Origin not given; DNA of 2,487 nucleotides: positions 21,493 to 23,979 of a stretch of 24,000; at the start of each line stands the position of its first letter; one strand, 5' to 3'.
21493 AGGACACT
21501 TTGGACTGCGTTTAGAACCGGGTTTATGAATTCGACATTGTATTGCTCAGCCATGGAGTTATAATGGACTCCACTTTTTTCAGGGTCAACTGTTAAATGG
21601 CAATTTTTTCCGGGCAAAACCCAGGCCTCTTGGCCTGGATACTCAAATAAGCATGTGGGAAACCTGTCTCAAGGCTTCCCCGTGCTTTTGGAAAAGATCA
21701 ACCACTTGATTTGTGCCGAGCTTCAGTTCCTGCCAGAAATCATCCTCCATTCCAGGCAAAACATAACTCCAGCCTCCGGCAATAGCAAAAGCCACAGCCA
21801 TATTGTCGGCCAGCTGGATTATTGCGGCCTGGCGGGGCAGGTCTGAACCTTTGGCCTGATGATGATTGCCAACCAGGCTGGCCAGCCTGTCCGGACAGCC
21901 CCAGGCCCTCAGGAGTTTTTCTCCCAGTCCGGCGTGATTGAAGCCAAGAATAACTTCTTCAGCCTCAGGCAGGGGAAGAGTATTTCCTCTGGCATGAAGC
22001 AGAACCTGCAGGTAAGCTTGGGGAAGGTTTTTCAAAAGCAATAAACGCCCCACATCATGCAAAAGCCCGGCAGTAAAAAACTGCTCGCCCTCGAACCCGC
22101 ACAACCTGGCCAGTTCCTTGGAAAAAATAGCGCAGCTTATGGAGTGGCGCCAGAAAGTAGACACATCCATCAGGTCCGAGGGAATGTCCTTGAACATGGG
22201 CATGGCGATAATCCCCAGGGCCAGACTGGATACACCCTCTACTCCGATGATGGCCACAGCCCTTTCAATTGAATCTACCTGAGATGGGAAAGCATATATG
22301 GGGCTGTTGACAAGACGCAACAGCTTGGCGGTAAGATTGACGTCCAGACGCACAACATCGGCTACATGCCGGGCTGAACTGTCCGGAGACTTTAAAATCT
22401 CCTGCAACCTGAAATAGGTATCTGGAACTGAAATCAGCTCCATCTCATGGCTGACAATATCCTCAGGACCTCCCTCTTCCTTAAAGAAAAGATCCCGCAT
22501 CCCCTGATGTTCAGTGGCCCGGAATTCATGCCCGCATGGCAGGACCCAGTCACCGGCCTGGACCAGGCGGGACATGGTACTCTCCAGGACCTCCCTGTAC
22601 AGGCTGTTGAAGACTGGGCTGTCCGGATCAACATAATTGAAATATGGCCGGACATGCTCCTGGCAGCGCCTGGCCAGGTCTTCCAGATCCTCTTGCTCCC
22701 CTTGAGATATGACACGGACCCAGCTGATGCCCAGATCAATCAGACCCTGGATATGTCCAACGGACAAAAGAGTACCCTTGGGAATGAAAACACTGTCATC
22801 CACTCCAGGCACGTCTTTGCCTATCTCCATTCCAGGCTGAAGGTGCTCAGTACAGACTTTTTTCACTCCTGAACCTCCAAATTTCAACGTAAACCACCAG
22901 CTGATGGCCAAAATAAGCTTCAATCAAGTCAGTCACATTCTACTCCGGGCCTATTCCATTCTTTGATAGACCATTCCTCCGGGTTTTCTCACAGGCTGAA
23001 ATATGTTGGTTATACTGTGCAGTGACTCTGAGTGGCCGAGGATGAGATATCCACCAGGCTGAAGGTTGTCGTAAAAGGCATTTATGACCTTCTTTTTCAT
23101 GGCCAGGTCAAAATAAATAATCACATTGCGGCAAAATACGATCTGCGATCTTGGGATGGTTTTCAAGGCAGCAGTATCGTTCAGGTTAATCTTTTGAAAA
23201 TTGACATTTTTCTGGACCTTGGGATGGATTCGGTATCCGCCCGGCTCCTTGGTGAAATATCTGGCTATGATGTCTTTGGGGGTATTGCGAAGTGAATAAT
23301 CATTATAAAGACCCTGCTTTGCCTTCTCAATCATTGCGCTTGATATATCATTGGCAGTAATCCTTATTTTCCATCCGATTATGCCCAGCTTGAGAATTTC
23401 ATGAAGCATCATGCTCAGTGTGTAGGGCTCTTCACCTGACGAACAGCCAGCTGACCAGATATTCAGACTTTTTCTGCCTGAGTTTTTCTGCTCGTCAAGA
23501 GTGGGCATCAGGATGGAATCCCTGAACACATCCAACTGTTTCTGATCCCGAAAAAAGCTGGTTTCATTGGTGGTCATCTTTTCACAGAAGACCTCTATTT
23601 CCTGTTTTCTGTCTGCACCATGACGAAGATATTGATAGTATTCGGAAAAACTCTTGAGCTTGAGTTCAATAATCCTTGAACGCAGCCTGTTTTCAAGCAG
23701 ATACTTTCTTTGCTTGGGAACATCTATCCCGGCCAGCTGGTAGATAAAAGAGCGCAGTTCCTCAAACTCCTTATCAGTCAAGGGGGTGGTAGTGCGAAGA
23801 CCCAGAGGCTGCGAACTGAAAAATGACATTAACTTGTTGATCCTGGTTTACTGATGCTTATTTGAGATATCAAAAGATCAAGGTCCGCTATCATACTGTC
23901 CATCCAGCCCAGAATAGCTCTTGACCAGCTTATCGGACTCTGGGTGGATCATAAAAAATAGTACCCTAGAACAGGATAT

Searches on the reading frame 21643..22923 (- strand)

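Call 64: search_protein_families(library=pfam, proteins=[window:21643-22923:-], max_evalue=0.00001)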
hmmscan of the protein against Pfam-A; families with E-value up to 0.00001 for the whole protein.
window:21643-22923:- (426 aa): 2 families
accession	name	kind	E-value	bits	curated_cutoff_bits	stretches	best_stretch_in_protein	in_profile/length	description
PF08668.18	HDOD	-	4e-60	203.1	22.9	1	164-356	2-195/196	HDOD domain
PF01966.28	HD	-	5.7e-08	33.5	22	1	258-376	2-114/116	HD domain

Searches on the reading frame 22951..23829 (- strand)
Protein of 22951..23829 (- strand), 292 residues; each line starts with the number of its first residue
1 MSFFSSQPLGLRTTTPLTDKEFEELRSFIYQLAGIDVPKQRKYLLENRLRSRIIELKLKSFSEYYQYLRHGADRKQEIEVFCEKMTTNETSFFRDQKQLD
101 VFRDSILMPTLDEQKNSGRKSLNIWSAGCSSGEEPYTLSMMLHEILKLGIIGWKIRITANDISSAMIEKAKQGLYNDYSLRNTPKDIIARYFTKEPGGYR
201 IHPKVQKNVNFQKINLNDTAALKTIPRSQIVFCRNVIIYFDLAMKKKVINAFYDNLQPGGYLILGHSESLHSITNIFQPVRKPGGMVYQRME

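Call 64: search_protein_families(library=pfam, proteins=[window:22951-23829:-], max_evalue=0.00001)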
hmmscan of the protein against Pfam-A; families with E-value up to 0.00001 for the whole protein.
window:22951-23829:- (292 aa): 2 families
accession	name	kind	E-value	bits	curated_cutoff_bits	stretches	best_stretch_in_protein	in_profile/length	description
PF01739.24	CheR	-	2e-59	200.8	27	1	88-281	1-190/195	CheR methyltransferase, SAM binding domain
PF03705.20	CheR_N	-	6e-16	58.3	27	1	20-70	1-51/53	CheR methyltransferase, all-alpha domain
